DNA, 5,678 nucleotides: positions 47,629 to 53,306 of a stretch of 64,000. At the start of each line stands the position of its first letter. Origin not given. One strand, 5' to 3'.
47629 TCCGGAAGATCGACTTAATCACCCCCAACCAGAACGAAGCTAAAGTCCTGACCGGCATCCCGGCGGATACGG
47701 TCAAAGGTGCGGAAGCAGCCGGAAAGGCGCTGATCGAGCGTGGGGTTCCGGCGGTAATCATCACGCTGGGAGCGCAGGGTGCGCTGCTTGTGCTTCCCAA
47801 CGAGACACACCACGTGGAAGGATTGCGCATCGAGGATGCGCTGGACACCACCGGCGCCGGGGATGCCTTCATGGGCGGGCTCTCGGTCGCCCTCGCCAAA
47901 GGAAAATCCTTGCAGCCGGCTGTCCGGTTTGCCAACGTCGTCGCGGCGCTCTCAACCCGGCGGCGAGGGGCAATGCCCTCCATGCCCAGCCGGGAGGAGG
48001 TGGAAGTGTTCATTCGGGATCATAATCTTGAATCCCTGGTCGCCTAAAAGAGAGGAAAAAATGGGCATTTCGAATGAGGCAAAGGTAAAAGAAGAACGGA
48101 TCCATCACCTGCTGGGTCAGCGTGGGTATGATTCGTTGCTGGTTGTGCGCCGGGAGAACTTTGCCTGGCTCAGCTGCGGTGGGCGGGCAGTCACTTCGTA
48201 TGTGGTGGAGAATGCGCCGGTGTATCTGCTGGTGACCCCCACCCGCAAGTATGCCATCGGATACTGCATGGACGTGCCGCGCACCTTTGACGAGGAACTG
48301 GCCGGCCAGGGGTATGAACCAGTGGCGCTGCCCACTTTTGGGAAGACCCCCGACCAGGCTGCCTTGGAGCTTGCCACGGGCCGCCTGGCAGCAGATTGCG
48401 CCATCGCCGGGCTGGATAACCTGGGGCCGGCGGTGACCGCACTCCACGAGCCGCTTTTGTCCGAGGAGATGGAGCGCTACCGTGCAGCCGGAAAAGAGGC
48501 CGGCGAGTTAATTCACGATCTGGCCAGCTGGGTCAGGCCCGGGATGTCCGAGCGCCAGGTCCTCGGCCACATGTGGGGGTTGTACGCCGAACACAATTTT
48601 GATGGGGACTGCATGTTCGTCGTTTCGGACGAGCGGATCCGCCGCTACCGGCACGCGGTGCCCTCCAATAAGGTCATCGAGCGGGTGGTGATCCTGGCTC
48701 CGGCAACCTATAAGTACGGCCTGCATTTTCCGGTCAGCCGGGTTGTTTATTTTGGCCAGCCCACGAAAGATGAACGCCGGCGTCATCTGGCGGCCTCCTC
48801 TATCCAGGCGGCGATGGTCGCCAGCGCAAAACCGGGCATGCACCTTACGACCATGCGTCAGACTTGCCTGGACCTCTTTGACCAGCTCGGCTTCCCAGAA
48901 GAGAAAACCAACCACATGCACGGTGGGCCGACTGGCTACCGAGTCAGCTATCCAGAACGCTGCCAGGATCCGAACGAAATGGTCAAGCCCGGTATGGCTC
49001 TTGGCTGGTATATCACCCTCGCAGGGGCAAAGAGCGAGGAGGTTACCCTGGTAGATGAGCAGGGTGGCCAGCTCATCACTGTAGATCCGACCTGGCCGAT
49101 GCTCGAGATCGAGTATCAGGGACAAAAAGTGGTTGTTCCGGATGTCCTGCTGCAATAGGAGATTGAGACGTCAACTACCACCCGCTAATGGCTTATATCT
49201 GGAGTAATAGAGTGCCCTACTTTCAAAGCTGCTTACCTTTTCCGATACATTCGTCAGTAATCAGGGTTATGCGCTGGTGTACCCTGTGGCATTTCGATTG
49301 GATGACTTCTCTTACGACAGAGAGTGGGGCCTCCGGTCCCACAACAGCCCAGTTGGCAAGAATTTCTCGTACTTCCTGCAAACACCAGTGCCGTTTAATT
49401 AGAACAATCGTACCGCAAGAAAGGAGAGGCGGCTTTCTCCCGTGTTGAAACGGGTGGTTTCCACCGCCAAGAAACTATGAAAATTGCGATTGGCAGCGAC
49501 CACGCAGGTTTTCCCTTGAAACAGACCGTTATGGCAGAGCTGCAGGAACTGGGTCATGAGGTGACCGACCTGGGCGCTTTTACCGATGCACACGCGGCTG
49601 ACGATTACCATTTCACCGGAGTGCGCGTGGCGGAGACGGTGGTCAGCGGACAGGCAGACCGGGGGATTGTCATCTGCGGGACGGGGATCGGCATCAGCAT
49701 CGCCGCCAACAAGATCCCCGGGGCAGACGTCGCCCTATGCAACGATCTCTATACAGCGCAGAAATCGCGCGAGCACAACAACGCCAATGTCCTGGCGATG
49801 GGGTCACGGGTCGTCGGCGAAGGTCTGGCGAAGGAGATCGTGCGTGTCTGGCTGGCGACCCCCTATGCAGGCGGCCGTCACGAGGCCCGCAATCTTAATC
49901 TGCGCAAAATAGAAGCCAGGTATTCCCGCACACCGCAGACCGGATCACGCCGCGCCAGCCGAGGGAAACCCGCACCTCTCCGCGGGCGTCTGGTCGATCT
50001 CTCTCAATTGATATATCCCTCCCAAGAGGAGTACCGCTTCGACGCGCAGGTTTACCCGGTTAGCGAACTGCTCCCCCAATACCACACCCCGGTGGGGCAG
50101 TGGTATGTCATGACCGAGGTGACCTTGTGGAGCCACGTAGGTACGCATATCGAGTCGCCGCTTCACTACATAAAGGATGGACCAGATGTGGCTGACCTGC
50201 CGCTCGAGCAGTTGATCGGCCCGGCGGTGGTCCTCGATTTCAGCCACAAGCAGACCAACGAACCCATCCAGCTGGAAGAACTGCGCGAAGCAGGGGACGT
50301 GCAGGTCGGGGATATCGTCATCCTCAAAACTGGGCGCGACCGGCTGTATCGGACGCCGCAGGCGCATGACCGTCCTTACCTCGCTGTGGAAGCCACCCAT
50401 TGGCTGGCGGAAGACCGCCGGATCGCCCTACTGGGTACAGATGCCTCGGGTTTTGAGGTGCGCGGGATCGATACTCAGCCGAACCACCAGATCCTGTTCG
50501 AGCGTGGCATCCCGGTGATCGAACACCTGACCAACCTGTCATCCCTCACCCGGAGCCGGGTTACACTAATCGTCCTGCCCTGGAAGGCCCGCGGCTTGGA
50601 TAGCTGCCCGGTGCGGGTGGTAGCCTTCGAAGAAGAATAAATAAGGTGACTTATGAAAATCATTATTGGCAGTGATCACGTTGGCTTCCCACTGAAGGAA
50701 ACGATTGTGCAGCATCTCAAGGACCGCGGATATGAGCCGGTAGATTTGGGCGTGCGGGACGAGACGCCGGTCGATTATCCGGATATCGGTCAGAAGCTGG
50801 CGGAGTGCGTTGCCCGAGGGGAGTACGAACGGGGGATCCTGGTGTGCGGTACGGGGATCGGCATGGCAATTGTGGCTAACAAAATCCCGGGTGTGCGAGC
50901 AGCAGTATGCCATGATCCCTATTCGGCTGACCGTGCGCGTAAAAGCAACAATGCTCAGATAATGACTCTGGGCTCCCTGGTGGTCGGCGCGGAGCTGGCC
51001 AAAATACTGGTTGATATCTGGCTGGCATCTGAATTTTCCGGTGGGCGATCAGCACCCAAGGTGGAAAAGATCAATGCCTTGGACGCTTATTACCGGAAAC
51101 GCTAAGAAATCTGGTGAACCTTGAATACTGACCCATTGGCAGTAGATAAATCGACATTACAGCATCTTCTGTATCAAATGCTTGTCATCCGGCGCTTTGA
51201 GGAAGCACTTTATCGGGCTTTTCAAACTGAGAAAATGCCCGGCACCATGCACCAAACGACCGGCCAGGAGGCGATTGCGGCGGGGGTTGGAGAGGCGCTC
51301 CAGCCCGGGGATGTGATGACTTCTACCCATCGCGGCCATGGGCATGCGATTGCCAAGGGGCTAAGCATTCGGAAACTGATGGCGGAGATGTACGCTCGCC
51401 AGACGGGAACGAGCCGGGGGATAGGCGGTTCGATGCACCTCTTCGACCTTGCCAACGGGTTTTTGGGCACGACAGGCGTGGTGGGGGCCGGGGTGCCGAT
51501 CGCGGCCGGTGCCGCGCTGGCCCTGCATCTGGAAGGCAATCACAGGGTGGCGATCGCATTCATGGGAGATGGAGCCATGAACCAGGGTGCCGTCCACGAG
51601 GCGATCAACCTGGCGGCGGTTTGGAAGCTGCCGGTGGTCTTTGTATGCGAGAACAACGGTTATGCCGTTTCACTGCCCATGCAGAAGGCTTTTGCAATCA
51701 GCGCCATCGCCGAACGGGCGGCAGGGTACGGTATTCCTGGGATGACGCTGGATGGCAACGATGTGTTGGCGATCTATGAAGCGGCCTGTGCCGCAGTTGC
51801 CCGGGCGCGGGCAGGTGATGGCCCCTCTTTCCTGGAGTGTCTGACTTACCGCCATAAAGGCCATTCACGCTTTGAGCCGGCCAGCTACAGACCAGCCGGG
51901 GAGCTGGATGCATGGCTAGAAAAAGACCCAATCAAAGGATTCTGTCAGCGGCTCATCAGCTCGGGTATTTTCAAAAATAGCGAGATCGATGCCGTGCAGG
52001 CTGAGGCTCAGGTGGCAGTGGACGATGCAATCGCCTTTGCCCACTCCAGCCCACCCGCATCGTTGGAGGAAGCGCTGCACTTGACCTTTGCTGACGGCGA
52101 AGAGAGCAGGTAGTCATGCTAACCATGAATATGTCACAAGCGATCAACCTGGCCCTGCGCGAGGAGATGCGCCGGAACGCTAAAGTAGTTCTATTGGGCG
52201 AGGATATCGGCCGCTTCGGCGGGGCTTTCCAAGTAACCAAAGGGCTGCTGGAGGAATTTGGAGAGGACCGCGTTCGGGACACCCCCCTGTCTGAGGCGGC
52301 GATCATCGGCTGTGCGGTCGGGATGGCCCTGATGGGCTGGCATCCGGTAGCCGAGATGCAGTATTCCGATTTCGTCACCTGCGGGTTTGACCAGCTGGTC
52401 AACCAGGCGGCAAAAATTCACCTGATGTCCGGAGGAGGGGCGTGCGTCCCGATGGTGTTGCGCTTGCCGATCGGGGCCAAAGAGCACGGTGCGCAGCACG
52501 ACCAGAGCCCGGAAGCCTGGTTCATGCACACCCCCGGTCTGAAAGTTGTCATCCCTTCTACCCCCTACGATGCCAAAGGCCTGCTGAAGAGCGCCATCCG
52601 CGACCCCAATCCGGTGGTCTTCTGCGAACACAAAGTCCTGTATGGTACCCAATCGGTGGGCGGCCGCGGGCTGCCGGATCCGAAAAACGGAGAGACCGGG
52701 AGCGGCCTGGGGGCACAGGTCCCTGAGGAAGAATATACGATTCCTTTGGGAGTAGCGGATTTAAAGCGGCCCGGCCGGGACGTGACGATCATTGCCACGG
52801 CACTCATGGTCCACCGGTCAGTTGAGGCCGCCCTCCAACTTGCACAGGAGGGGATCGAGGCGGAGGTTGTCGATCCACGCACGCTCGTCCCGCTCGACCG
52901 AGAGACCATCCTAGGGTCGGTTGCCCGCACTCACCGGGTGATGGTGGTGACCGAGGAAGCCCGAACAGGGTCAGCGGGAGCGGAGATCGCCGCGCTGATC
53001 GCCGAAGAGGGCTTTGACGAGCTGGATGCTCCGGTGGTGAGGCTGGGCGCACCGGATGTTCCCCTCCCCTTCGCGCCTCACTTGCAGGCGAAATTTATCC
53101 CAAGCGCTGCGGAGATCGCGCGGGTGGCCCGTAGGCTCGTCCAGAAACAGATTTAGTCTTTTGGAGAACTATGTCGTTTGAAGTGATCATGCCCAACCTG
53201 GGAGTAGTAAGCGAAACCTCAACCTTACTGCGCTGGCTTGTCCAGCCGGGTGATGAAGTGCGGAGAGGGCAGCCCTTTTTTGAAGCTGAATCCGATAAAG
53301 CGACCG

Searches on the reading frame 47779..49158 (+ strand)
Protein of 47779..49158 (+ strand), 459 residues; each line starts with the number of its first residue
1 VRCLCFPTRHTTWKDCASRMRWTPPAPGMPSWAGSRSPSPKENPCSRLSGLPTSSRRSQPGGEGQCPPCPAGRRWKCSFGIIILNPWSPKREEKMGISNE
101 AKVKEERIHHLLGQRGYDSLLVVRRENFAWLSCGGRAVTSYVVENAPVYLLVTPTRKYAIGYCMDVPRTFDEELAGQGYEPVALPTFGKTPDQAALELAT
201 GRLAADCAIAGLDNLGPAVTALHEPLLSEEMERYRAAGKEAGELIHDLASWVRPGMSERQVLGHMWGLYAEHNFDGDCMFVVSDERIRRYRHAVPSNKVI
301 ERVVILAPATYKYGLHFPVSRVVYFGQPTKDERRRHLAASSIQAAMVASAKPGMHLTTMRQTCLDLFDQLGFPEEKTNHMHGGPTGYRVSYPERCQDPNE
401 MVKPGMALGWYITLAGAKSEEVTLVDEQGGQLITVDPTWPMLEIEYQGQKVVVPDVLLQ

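Call 31: search_protein_families(library=pfam, proteins=[window:47779-49158:+], max_evalue=0.00001)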
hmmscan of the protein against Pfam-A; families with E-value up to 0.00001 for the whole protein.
window:47779-49158:+ (459 aa): 1 family
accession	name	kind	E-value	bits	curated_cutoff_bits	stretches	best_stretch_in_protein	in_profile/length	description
PF00557.29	Peptidase_M24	-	9.7e-14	52.1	23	1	232-408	1-183/208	Metallopeptidase family M24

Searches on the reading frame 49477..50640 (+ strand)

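Call 31: search_protein_families(library=pfam, proteins=[window:49477-50640:+], max_evalue=0.00001)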
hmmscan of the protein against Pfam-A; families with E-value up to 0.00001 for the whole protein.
window:49477-50640:+ (387 aa): 2 families
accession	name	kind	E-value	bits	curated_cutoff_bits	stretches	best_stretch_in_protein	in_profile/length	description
PF02502.23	LacAB_rpiB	-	1.5e-51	174.5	24.7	1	3-138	1-134/138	Ribose/Galactose Isomerase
PF04199.19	Cyclase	-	5.6e-29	101.6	23.1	1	173-327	1-141/142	Putative cyclase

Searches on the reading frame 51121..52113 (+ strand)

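Call 31: search_protein_families(library=pfam, proteins=[window:51121-52113:+], max_evalue=0.00001)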
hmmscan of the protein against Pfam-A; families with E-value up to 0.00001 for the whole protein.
window:51121-52113:+ (330 aa): 3 families
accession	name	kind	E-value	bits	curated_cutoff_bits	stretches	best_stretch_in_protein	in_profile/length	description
PF00676.26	E1_dh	-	8.1e-88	294.7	22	1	18-313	1-297/300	Dehydrogenase E1 component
PF02775.26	TPP_enzyme_C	-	3.9e-07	30.4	21.9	1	116-240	25-151/151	Thiamine pyrophosphate enzyme, C-terminal TPP binding domain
PF13292.11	DXP_synthase_N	-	7.4e-07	29.1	21.2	1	121-184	113-176/274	1-deoxy-D-xylulose-5-phosphate synthase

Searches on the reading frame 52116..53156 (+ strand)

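Call 31: search_protein_families(library=pfam, proteins=[window:52116-53156:+], max_evalue=0.00001)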
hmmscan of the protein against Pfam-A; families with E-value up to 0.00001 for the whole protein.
window:52116-53156:+ (346 aa): 2 families
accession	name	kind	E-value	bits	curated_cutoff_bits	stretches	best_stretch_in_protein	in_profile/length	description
PF02779.29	Transket_pyr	-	1.8e-46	158.4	27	1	4-177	3-173/174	Transketolase, pyrimidine binding domain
PF02780.25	Transketolase_C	-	4.6e-39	133.6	25.9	1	212-334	1-124/124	Transketolase, C-terminal domain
